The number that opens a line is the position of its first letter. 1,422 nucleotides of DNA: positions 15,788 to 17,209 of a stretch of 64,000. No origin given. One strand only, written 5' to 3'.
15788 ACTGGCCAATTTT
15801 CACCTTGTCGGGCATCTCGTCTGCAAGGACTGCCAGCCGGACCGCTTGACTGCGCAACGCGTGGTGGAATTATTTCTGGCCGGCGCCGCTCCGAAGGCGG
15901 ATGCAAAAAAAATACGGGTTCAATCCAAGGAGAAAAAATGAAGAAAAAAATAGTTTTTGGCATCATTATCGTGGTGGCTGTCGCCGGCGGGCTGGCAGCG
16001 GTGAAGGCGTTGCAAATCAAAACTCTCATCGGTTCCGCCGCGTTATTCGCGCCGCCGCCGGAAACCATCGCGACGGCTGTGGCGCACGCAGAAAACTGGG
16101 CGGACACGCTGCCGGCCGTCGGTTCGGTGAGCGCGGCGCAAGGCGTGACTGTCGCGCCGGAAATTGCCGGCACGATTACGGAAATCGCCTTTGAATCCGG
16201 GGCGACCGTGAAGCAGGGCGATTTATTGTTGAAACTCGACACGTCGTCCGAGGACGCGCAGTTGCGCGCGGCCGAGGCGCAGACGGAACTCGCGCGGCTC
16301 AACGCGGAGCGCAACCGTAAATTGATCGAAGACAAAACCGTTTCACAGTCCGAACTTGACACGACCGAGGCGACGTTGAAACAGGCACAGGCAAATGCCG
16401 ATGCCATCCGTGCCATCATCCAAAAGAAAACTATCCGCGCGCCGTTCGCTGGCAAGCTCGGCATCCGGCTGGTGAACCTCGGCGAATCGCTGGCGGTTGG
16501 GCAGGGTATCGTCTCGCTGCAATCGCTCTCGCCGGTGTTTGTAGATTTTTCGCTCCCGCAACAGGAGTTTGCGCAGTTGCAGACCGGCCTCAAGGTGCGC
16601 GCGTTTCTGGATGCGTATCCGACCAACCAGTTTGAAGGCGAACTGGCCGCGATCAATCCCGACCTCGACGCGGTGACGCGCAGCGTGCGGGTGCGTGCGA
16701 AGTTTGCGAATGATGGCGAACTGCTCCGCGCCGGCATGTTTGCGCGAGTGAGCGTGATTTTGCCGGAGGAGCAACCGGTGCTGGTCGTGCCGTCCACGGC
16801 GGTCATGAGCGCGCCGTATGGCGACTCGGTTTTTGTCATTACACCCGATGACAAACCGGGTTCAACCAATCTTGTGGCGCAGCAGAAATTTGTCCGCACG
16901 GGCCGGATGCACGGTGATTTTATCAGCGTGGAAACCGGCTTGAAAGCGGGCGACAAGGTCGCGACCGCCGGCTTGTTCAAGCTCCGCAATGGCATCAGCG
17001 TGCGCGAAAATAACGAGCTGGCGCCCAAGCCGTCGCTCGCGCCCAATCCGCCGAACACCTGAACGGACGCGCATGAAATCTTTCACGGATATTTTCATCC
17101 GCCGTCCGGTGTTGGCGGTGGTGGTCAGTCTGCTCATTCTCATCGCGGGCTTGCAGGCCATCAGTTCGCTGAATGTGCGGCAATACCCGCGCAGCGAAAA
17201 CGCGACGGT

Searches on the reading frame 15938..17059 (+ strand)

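Call 68: search_protein_families(library=pfam, max_evalue=0.001, proteins=[window:15938-17059:+])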
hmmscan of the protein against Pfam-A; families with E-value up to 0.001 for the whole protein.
window:15938-17059:+ (374 aa): 4 families
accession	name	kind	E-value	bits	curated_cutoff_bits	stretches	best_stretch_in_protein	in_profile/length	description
PF16576.10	HlyD_D23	-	3.4e-29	102.1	30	1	57-269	5-214/214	Barrel-sandwich domain of CusB or HlyD membrane-fusion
PF13437.12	HlyD_3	-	5e-17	63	22.2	1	165-266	1-106/106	HlyD family secretion protein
PF13533.13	Biotin_lipoyl_2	-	4.9e-07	29.9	29.8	1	70-101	1-32/32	Biotin-lipoyl like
PF00364.28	Biotin_lipoyl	-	0.00045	20.4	22.1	0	75-100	48-73/73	Biotin-requiring enzyme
